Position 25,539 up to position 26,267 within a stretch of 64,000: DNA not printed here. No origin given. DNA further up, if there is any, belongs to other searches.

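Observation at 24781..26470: Conserved dnaX-ybaB-recR operon interrupted by a tandemly duplicated two-gene cassette with variable hendecad repeats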

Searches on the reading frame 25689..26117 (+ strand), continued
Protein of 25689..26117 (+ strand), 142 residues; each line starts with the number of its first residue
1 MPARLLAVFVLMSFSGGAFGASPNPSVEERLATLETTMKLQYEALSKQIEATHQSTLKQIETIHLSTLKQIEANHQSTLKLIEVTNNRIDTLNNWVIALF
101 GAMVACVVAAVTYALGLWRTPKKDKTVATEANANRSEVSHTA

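Call 70: search_solved_structures(query=A3, max_evalue=1)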
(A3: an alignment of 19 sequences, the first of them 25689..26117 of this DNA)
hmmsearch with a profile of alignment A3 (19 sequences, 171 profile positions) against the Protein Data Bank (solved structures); distinct sequences matched with E-value up to 1: 16.
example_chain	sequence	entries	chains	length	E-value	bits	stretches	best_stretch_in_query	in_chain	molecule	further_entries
6h9l_A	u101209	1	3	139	0.017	18.2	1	46-109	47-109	Uncharacterized protein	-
9som_A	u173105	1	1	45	0.073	16.2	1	61-98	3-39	Designed coiled coil with two distinct Terbium sites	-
4ciu_A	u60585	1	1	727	0.13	15.4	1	24-123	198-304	CHAPERONE PROTEIN CLPB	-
6qs4_A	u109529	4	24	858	0.23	14.6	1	24-123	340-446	Chaperone protein ClpB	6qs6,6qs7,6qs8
6og3_E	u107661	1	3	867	0.23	14.5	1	24-123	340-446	Hyperactive disaggregase ClpB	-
6rn2_A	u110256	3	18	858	0.24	14.5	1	24-123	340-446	Chaperone protein ClpB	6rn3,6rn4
4d2q_A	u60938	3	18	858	0.24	14.5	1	24-123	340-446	CLPB | CHAPERONE PROTEIN CLPB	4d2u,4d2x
6oax_C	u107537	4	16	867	0.24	14.5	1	24-123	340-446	Hyperactive disaggregase ClpB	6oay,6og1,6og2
5ofo_C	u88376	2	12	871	0.24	14.5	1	24-123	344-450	Chaperone protein ClpB,ATP-dependent Clp protease ATP-binding subunit ClpA,Chaperone prote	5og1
3fzg_A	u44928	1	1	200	0.33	14.1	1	90-167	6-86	16S rRNA methylase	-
7p3h_A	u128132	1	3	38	0.38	13.9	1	42-71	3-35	Peptide HC02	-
7vu5_A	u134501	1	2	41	0.5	13.5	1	124-154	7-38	T-cell-specific surface glycoprotein CD28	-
7bmh_A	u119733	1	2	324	0.52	13.4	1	5-71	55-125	Opsin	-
1ohh_H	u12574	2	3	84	0.72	12.9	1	28-106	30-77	ATPase inhibitor, mitochondrial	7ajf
9im5_E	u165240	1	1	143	0.82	12.8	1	20-98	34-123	Stathmin-4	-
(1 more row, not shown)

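Call 76: search_dna_similar(query=window:25689-26114:+, collection=phages, mode=protein, max_evalue=1, max_rows=10)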
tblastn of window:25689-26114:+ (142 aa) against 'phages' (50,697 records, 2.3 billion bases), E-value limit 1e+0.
No match.

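Call 83: search_protein_families(library=ncbifam, proteins=[P0055, P0080, P0057, L082:7359-7697:+, L082:7710-7967:+, L087:4536-4985:+], max_evalue=0.1)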
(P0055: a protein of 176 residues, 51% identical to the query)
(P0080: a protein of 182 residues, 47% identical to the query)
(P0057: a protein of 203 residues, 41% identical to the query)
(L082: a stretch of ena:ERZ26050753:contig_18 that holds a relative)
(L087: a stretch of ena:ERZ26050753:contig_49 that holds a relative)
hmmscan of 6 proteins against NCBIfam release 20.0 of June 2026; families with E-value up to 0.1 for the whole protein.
P0055 (176 aa): 8 families
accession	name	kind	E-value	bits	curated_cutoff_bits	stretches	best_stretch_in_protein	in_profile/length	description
TIGR04211.1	SH3_and_anchor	equivalog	9.9e-05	22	65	1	22-133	59-179/198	TIGR04211 family SH3 domain-containing protein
TIGR03017.1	EpsF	equivalog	0.013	14.2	422.75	1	29-109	261-340/444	chain length determinant protein EpsF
NF045509.1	CellDiv_HetF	equivalog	0.015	13.6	1200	1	24-156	459-592/836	cell division protein HetF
NF045508.1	PhasinPhaH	equivalog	0.016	15.3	250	1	33-137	94-203/234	phasin PhaH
NF033885.1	conj_TraP_IncI1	equivalog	0.027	14.2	135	1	6-112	17-125/217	conjugal transfer protein TraP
TIGR04174.1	IPTL_CTERM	subfamily_domain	0.035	14.4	20.5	1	120-138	3-21/27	IPTL-CTERM sorting domain-containing protein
NF047403.1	TransRegVisR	equivalog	0.057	12.9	300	0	88-128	4-44/220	transcriptional regulator VisR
TIGR03007.1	pepcterm_ChnLen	equivalog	0.08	11.2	278.85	0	29-122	168-260/498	XrtA system polysaccharide chain length determinant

P0080 (182 aa): 102 families (the best 25 are shown)
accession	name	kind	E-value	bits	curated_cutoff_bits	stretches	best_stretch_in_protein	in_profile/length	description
NF045487.1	ASRP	equivalog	2e-08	33.3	300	1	42-129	326-420/593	archaea-specific SMC-related protein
TIGR04211.1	SH3_and_anchor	equivalog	2.5e-08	33.8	65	1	27-155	53-186/198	TIGR04211 family SH3 domain-containing protein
NF033928.1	alph_xenorhab_A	subfamily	1.7e-07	30.8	125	1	41-166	130-240/339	alpha-xenorhabdolysin family binary toxin subunit A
TIGR02168.1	SMC_prok_B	equivalog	2.3e-07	29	567.35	1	39-131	790-882/1181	chromosome segregation protein SMC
NF047516.1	LA_3659_fam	equivalog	4.7e-07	29.6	36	1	39-137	74-176/221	LA_3659 family protein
NF047514.1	SpiroCoCo_N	equivalog_domain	4.7e-07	29.6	75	1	39-137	74-176/221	SpiroCoCo family coiled-coil protein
NF052320.1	Cbp1_fam_LP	subfamily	5.3e-07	29.4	90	1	27-120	86-182/286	Cbp1 family collagen-binding glycoprotein adhesin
TIGR02169.1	SMC_prok_A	equivalog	1e-06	26.8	729.4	1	37-126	235-325/1165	chromosome segregation protein SMC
NF002572.0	PRK02224.1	equivalog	1.2e-06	27.1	1087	1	29-132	314-419/888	DNA double-strand break repair ATPase Rad50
TIGR04523.1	Mplasa_alph_rch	subfamily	2.7e-06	25.6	270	1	44-130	65-151/745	helix-rich protein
NF038218.1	IcmG_DotF_IVB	equivalog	8.7e-06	25.6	200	1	49-120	112-183/266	type IVB secretion system protein IcmG/DotF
NF043073.1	MMSYN1_0195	equivalog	1.1e-05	23.9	1250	1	28-144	339-446/1021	spermidine/putrescine ABC transporter permease/substrate-binding protein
NF003034.1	PRK03918.1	equivalog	2.4e-05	22.6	700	1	26-128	218-317/878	DNA double-strand break repair ATPase Rad50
NF047515.1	SpiroCoCo_C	equivalog_domain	2.5e-05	23.6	125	1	41-113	132-252/313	SpiroCoCo family coiled-coil protein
NF053525.1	thylo_ssr2422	subfamily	3.3e-05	24.2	38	1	39-80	19-49/77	ssr2422 family thylakoid membrane protein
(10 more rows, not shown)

P0057 (203 aa): 13 families
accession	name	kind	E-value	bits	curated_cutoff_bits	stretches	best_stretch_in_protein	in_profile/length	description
NF033885.1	conj_TraP_IncI1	equivalog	1.1e-05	25.2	135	1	7-165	20-179/217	conjugal transfer protein TraP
NF033916.0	antiphage_ZorA_3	subfamily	0.00047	19.2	250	1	45-140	333-461/509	anti-phage ZorAB system protein ZorA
NF033829.0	plas_excl_MbeD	equivalog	0.0017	18.6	60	1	78-104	40-66/69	MbeD family mobilization/exclusion protein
NF041794.1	1_anti-phage_ZorA1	equivalog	0.0021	16.5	750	1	26-150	425-543/729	type I Zorya anti-phage system protein ZorA1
NF038218.1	IcmG_DotF_IVB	equivalog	0.0053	16.5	200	1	42-129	115-201/266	type IVB secretion system protein IcmG/DotF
NF045800.1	FibBindPlpA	equivalog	0.019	13.2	1300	1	28-146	561-679/965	fibronectin-binding protein PlpA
TIGR00414.1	serS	equivalog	0.026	13.5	301.65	1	26-148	17-136/418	serine--tRNA ligase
TIGR01554.3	major_cap_HK97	equivalog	0.027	13.6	27.5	1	60-146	13-100/385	phage major capsid protein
NF041918.1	SAMP1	equivalog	0.03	14.8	60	0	75-124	18-67/91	ubiquitin-like small modifier protein 1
NF008849.0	PRK11886.1-4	equivalog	0.043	12.9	474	0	127-159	20-52/320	bifunctional biotin--[acetyl-CoA-carboxylase] ligase/biotin operon repressor BirA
NF033914.0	antiphage_ZorA_1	subfamily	0.09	11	190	0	16-138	377-497/619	anti-phage ZorAB system protein ZorA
NF002572.0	PRK02224.1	equivalog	0.095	10.9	1087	0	28-134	327-431/888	DNA double-strand break repair ATPase Rad50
TIGR04174.1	IPTL_CTERM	subfamily_domain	0.096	13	20.5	0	149-167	3-21/27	IPTL-CTERM sorting domain-containing protein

L082:7359-7697:+ (113 aa): 8 families
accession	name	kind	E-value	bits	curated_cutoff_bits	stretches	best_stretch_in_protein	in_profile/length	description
NF047515.1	SpiroCoCo_C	equivalog_domain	0.0041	16.3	125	1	14-83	115-186/313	SpiroCoCo family coiled-coil protein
NF045487.1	ASRP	equivalog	0.0053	15.4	300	1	6-84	390-467/593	archaea-specific SMC-related protein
TIGR04211.1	SH3_and_anchor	equivalog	0.011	15.4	65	1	6-101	76-171/198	TIGR04211 family SH3 domain-containing protein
TIGR04523.1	Mplasa_alph_rch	subfamily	0.011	13.7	270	1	6-83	499-574/745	helix-rich protein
NF038350.1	taxis_HmpF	equivalog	0.013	13.9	200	1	6-69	148-211/553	pilus motility taxis protein HmpF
TIGR02894.1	DNA_bind_RsfA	subfamily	0.019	15.1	126.45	1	7-64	94-151/161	RsfA family transcriptional regulator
NF009344.0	PRK12705.1-1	equivalog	0.023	13.3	831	1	5-87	94-176/572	hypothetical protein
NF010041.0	PRK13517.1-1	subfamily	0.062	12.5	332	1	12-68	38-91/368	glutamate--cysteine ligase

L082:7710-7967:+ (86 aa): 0 families

L087:4536-4985:+ (150 aa): 0 families

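Call 84: search_protein_families(library=pfam, proteins=[P0055, P0080, P0057, L082:7359-7697:+, L082:7710-7967:+, L087:4536-4985:+], max_evalue=0.1)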
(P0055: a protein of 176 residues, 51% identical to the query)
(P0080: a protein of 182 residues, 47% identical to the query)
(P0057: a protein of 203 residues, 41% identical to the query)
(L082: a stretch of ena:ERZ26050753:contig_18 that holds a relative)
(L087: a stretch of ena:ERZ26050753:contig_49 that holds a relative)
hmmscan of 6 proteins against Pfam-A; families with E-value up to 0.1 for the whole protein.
P0055 (176 aa): 13 families
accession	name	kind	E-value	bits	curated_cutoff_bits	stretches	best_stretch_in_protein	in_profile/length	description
PF21007.2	FBF1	-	0.0042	16.1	45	1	34-79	15-60/524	Fas-binding factor 1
PF01519.22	DUF16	-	0.0054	17.6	40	0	28-69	61-101/104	Protein of unknown function DUF16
PF06825.17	HSBP1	-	0.006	16.8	28.6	0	27-45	7-25/51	Heat shock factor binding protein 1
PF19786.4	DUF6270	-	0.011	16.1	27.5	1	28-129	122-220/222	Family of unknown function (DUF6270)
PF08702.15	Fib_alpha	-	0.021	15.4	29.9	1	24-121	30-121/143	Fibrinogen alpha/beta chain family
PF05873.17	Mt_ATP-synt_D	-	0.027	14.8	27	1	56-113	77-133/154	ATP synthase D chain, mitochondrial (ATP5H)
PF00435.27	Spectrin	-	0.033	15.1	29.9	0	32-103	37-103/105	Spectrin repeat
PF25600.1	TRIM_CC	-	0.04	14.2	30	0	26-79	21-74/142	TRIM protein coiled-coil region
PF06695.16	Sm_multidrug_ex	-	0.06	14.4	30.7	0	100-147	51-99/121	Putative small multi-drug export protein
PF06419.17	COG6_N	-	0.071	13.7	27.4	0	27-67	45-85/114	Conserved oligomeric complex COG6, N-terminal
PF18833.7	TPR_22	-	0.072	13.9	27.2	0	38-86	6-54/92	Tetratricopeptide repeat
PF23991.1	DUF7310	-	0.075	14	40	0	27-69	42-76/83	Coiled-coil region of unknown function (DUF7310)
PF19962.4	EAD9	-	0.081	13.1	25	0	28-47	12-31/62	Effector-associated domain 9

P0080 (182 aa): 153 families (the best 25 are shown)
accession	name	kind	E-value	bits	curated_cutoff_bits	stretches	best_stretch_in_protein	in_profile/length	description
PF23991.1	DUF7310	-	9.6e-10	39.3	40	2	27-86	1-62/83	Coiled-coil region of unknown function (DUF7310)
PF01519.22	DUF16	-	2e-09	38.3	40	2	67-138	33-103/104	Protein of unknown function DUF16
PF17072.10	Spike_torovirin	-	5.6e-08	31.7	35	1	48-137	885-964/1272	Torovirinae spike glycoprotein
PF19111.5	DUF5798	-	3.8e-07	30.7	27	2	44-87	12-55/89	Family of unknown function (DUF5798)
PF00261.25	Tropomyosin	-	1.5e-06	28.3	38.6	1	38-137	4-102/242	Tropomyosin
PF06419.17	COG6_N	-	3.1e-06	27.7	27.4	2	84-133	35-84/114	Conserved oligomeric complex COG6, N-terminal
PF06825.17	HSBP1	-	1.4e-05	25.3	28.6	1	38-70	14-43/51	Heat shock factor binding protein 1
PF02601.20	Exonuc_VII_L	-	2.7e-05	24.2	35.9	1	29-135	144-253/315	Exonuclease VII, large subunit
PF12329.13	TMF_DNA_bd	-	3.7e-05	24.1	35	1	43-91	22-70/74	TATA element modulatory factor 1 DNA binding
PF07889.17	DUF1664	-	4.2e-05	24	34.6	1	36-113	44-118/124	Protein of unknown function (DUF1664)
PF12795.12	MscS_porin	-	4.7e-05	23.5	34.4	2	36-85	159-208/238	Mechanosensitive ion channel porin domain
PF19220.6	Rod_CreS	-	8.6e-05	22.2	100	1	29-138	65-173/359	Crescentin, rod domain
PF04513.17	Baculo_PEP_C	-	8.7e-05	23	38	1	41-135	32-124/140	Baculovirus polyhedron envelope protein, PEP, C terminus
PF13600.11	DUF4140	-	0.00017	22.4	27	2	51-84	63-95/98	N-terminal domain of unknown function (DUF4140)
PF10186.14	ATG14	-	0.00019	21.1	33.2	1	28-122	39-130/347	Vacuolar sorting 38 and autophagy-related subunit 14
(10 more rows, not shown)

P0057 (203 aa): 17 families
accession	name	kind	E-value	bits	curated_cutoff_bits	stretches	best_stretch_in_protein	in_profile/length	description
PF04899.17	MbeD_MobD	-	0.00095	19.7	21.6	1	80-104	42-66/70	MbeD/MobD like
PF01519.22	DUF16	-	0.0028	18.6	40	1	85-151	39-103/104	Protein of unknown function DUF16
PF19962.4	EAD9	-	0.0039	17.4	25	0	85-104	11-30/62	Effector-associated domain 9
PF02601.20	Exonuc_VII_L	-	0.0046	16.9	35.9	1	40-145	144-250/315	Exonuclease VII, large subunit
PF03961.19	FapA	-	0.012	15.6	31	1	23-120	150-241/272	Flagellar Assembly Protein A beta solenoid domain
PF10211.14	Ax_dynein_light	-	0.013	15.9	26.4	1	14-103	104-185/187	Axonemal dynein light chain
PF06825.17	HSBP1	-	0.013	15.8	28.6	0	27-45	7-25/51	Heat shock factor binding protein 1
PF00435.27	Spectrin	-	0.023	15.6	29.9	0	24-50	75-101/105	Spectrin repeat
PF05873.17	Mt_ATP-synt_D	-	0.025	14.9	27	1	58-105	79-126/154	ATP synthase D chain, mitochondrial (ATP5H)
PF04632.18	FUSC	-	0.032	13.3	30.9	1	18-179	208-369/660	Fusaric acid resistance protein family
PF23991.1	DUF7310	-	0.033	15.1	40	0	61-127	11-76/83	Coiled-coil region of unknown function (DUF7310)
PF01920.25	Prefoldin_2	-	0.034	14.6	27.6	0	70-113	59-102/106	Prefoldin subunit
PF19745.5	FUT8_N_cat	-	0.065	12.4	27.6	1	32-142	39-161/499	Alpha-(1,6)-fucosyltransferase N- and catalytic domains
PF21773.2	ODAD1_CC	-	0.066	12.7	27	0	38-90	46-98/287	ODAD1 central coiled coil region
PF03863.18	Phage_mat-A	-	0.077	12.2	25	1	26-138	107-222/446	Phage maturation protein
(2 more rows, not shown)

L082:7359-7697:+ (113 aa): 5 families
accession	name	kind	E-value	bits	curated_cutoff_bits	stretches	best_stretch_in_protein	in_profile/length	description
PF04949.18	Transcrip_act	-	0.0016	18.8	27.5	1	13-80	29-96/154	Transcriptional activator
PF07889.17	DUF1664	-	0.013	15.9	34.6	1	5-85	47-123/124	Protein of unknown function (DUF1664)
PF03298.18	Stanniocalcin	-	0.035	13.9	23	1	48-83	84-119/200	Stanniocalcin family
PF23991.1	DUF7310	-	0.043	14.7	40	1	59-84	26-51/83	Coiled-coil region of unknown function (DUF7310)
PF01601.21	CoV_S2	-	0.049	12.7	40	1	6-86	202-282/521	Coronavirus spike glycoprotein S2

L082:7710-7967:+ (86 aa): 1 family
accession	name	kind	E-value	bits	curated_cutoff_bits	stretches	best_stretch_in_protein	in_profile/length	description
PF12732.12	YtxH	-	0.0004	21.2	37.5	1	18-62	2-44/71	YtxH-like protein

L087:4536-4985:+ (150 aa): 0 families

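Call 88: search_protein_families(library=padloc, proteins=[window:25689-26117:+, P0055, P0080], max_evalue=0.01)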
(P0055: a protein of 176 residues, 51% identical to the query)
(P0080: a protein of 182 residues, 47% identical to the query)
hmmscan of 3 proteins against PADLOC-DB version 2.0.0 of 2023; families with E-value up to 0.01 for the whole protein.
window:25689-26117:+ (142 aa): 0 families

P0055 (176 aa): 8 families
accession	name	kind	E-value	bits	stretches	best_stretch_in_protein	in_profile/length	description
PDLC04161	HEC-07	-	0.00013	19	1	26-125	330-417/553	-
PDLC00648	ZorA3|ZorA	-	0.00046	17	1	26-117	312-403/692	MotA/ExbB/TolQ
PDLC00647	ZorA3|ZorA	-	0.00048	16.7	1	15-117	285-391/780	MotA/ExbB/TolQ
PDLC04526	PDC-M22B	-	0.00058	16.6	1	26-123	302-400/535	-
PDLC00519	JetC1|JetC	-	0.0016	14.7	1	29-115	277-363/1097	DUF3584 domain; MukB-like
PDLC00638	ZorA2|ZorA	-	0.0028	14.5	1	26-128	410-514/545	MotA/ExbB/TolQ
PDLC04135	mad3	-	0.0035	14.9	1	39-118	169-247/374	mads_3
PDLC04887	PDC-S06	-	0.0066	13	1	29-115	319-405/790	-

P0080 (182 aa): 80 families (the best 25 are shown)
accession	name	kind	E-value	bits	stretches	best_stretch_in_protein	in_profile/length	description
PDLC00006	DruC1|DruC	-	2.8e-08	30.7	1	48-130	162-244/626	Unknown function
PDLC03859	LmuB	-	4.6e-07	27.4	1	38-132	372-481/611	-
PDLC03865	LmuB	-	1.1e-06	25.2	1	35-132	568-674/1007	-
PDLC00519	JetC1|JetC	-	1.2e-06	25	1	47-132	674-760/1097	DUF3584 domain; MukB-like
PDLC00580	JetC3|JetC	-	1.3e-06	25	1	39-130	726-817/1068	DUF3584 domain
PDLC03863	LmuB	-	2.8e-06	24.3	1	42-130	208-295/610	-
PDLC00507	JetC1|JetC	-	2.8e-06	24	1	27-128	737-833/1215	DUF3584 domain; MukB-like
PDLC03864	LmuB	-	3.8e-06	23.7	1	38-136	409-512/657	-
PDLC02750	PbeC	-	4.3e-06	23.6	1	50-140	193-278/629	PbeC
PDLC00582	JetC3|JetC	-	1e-05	21.6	1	34-132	785-882/1472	DUF3584 domain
PDLC00551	JetC2|JetC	-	1.1e-05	21.5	1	41-125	875-964/1365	DUF3584 domain; MukB-like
PDLC03868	LmuB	-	1.2e-05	21.8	1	42-129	609-699/1035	-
PDLC00262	LmuB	-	1.6e-05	22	1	43-138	201-295/588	AAA ATPase domain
PDLC03924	MkoC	-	1.6e-05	21.2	1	41-166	382-505/1136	-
PDLC02731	PbeC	-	1.7e-05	21.9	1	28-131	379-484/645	PbeC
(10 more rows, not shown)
